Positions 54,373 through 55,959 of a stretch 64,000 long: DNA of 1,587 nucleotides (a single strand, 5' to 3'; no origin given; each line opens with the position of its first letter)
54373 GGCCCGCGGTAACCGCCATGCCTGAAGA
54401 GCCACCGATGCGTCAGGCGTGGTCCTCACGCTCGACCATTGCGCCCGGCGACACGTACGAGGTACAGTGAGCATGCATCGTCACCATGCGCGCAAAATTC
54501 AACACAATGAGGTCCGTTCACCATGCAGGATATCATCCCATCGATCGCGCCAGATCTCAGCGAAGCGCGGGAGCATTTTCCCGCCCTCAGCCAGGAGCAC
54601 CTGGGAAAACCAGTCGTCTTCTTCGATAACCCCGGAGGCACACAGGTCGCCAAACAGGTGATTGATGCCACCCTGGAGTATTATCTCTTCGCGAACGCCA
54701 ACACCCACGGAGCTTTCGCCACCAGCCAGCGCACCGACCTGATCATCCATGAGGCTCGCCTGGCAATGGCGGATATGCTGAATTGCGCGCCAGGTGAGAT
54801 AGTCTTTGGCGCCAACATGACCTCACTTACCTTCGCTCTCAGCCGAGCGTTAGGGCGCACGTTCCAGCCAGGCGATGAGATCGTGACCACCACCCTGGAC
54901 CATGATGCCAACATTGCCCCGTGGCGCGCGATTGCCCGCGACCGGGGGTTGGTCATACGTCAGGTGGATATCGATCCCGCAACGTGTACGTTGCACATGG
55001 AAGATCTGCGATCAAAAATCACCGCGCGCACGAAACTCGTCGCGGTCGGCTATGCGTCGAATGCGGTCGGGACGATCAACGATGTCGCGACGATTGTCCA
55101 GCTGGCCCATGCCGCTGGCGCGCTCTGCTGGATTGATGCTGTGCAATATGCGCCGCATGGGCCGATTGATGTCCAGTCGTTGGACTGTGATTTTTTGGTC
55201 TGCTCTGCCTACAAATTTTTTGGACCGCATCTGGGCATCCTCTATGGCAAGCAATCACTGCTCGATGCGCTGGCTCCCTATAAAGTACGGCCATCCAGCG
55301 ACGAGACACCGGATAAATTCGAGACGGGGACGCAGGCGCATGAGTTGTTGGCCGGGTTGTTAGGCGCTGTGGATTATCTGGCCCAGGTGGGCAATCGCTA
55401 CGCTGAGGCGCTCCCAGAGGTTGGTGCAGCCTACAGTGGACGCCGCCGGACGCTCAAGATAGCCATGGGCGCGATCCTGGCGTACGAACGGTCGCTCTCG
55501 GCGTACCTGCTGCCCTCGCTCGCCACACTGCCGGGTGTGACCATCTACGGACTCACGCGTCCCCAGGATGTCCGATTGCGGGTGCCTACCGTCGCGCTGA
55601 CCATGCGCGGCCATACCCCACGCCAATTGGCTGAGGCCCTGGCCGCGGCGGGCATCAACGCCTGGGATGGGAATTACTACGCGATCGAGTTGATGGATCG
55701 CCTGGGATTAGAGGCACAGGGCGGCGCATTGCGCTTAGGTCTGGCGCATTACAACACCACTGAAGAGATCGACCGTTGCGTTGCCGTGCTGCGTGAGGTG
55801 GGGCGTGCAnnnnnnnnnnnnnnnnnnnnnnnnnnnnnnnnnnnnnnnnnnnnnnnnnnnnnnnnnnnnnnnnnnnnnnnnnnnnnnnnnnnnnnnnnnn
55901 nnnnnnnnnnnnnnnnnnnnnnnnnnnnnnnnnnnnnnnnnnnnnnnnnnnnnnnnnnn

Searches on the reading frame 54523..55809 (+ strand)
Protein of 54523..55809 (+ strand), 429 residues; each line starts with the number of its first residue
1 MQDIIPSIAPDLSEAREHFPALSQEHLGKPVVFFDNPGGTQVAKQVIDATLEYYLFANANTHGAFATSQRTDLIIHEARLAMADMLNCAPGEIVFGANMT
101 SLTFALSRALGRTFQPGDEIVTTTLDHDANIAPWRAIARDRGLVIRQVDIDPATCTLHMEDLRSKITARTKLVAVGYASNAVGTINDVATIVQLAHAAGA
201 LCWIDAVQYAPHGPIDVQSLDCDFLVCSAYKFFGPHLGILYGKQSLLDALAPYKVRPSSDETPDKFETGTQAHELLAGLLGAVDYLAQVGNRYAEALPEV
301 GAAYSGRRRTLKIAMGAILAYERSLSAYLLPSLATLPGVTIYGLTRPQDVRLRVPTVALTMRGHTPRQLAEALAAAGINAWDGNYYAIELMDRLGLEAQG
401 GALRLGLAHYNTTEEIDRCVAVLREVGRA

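Call 80: search_protein_families(library=pfam, proteins=[window:54523-55809:+], max_evalue=0.00001)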
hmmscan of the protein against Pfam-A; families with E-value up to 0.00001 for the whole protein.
window:54523-55809:+ (429 aa): 4 families
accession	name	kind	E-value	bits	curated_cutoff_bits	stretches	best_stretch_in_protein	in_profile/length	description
PF00266.25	Aminotran_5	-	7e-71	239.6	21.5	1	32-418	1-370/371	Aminotransferase class-V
PF01053.26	Cys_Met_Meta_PP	-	5e-09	35.6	27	1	101-242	75-209/381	Cys/Met metabolism PLP-dependent enzyme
PF01041.23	DegT_DnrJ_EryC1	-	3.9e-08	33.3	19.8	1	103-208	49-148/360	DegT/DnrJ/EryC1/StrS aminotransferase family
PF00155.27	Aminotran_1_2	-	7.3e-08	32.4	19.7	1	40-204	17-184/361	Aminotransferase class I and II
